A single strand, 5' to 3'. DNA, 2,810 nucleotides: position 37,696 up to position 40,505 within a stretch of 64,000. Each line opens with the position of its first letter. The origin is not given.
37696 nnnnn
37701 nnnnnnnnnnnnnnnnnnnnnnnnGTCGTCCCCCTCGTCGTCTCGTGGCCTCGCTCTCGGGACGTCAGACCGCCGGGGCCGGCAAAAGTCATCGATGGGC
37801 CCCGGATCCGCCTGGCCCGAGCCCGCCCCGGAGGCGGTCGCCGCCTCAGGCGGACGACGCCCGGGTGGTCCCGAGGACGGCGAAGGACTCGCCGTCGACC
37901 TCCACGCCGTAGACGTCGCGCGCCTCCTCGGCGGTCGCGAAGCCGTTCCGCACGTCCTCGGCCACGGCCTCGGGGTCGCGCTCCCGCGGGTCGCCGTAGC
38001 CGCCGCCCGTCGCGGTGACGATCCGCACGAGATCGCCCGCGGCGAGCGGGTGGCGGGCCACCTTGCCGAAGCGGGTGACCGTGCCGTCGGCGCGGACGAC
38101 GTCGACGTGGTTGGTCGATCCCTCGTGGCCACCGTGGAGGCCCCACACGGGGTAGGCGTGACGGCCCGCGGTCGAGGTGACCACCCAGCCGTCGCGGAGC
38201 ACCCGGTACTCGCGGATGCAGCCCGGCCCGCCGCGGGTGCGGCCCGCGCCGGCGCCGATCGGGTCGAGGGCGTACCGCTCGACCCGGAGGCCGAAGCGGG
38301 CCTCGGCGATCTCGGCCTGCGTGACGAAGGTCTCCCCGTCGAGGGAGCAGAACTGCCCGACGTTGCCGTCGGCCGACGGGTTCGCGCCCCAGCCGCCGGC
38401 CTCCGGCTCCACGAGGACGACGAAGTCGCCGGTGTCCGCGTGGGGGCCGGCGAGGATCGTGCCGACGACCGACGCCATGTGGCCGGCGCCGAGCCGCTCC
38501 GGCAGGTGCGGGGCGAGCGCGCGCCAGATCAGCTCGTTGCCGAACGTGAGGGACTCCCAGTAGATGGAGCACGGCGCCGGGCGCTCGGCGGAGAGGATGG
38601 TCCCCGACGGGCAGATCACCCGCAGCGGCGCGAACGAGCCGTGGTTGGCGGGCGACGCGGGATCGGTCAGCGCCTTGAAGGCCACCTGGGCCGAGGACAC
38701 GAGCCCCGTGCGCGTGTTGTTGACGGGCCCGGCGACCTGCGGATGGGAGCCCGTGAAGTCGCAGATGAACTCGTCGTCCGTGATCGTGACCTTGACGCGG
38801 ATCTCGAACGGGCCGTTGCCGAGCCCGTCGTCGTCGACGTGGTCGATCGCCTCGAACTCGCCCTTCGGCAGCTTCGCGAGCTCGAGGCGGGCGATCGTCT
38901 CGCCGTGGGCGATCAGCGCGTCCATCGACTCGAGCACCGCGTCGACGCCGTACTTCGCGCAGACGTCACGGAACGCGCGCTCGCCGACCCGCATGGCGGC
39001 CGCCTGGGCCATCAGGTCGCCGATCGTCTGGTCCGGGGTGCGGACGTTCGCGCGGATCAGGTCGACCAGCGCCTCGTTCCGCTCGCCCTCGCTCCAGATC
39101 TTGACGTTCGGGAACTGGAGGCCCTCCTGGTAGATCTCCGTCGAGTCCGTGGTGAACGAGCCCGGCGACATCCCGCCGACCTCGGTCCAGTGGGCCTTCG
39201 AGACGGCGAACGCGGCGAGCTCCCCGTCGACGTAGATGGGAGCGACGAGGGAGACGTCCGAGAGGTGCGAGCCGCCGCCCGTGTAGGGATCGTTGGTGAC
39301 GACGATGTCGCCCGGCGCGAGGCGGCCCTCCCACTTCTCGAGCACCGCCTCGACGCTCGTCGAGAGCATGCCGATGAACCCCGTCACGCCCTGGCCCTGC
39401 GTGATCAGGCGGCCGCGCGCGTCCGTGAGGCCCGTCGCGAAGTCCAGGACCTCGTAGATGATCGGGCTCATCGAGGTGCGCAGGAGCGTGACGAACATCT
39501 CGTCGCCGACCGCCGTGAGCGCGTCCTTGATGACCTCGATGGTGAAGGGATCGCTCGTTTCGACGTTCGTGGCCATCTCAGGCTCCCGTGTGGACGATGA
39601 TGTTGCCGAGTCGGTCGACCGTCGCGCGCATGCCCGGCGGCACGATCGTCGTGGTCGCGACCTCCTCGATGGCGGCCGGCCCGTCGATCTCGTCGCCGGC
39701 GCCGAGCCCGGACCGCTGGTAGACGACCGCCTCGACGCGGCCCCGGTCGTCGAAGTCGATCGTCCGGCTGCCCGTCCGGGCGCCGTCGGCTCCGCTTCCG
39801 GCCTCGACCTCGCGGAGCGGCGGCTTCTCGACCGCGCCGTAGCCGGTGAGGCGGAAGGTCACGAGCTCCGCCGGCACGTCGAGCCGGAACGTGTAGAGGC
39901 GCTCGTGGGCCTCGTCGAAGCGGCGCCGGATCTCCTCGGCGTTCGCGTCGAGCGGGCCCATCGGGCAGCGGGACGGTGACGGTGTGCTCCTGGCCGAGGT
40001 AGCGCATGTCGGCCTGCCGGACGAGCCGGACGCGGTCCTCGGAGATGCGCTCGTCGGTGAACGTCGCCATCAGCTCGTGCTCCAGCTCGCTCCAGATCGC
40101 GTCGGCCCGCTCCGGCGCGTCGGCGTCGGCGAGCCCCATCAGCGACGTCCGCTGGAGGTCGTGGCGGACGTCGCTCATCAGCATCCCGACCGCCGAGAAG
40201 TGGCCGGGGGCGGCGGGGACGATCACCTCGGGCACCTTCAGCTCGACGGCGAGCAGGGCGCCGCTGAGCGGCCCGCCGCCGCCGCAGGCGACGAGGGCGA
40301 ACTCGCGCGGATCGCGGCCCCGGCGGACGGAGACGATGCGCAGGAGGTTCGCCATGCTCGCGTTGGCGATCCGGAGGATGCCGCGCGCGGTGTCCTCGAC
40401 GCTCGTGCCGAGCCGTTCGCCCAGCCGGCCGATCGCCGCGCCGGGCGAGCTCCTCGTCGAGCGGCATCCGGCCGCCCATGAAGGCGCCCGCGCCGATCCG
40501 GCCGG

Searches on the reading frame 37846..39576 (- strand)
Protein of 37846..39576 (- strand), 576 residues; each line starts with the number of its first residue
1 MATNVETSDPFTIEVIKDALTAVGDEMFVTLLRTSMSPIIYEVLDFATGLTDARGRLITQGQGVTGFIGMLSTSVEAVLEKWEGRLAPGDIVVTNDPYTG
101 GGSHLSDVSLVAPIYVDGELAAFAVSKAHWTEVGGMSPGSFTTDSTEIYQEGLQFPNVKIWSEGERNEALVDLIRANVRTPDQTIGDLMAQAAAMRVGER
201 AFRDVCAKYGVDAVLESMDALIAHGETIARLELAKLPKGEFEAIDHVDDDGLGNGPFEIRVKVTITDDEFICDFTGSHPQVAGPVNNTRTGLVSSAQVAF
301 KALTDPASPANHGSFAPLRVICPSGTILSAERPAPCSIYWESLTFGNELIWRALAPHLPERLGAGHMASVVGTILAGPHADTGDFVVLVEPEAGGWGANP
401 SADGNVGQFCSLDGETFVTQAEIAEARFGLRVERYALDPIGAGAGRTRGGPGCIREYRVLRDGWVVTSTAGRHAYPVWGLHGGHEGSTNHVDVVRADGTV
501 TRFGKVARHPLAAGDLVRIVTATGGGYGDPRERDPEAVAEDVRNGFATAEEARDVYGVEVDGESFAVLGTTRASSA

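Call 4: search_protein_families(library=pfam, proteins=[window:37846-39576:-], max_evalue=0.00001)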
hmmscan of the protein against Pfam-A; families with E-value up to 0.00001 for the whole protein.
window:37846-39576:- (576 aa): 1 family
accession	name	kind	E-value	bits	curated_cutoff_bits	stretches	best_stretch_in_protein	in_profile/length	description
PF02538.19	Hydantoinase_B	-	4.6e-166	553.7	26.8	1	9-530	1-519/519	Hydantoinase B/oxoprolinase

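Call 16: find_encoding_contigs(protein=window:37846-39576:-, flank=10000, max_places=6)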
Protein window:37846-39576:- (576 aa): no gene with exactly this product is on record in the collection.

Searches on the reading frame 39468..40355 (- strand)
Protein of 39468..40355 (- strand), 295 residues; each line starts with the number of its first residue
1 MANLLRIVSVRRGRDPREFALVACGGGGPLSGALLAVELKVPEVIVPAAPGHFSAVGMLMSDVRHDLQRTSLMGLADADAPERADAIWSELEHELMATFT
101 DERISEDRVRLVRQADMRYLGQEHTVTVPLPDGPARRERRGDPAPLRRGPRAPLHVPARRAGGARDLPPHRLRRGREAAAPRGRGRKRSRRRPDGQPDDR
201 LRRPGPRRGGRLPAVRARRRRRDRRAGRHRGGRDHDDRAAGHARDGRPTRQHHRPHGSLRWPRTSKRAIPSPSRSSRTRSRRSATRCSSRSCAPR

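Call 23: search_protein_families(library=pfam, proteins=[window:39468-40355:-], max_evalue=0.0001)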
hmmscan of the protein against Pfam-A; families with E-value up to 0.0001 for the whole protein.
window:39468-40355:- (295 aa): 1 family
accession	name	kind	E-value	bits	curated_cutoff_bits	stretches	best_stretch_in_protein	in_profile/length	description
PF01968.24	Hydantoinase_A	-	3.4e-13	49.9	22.9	1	1-66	225-290/291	Hydantoinase/oxoprolinase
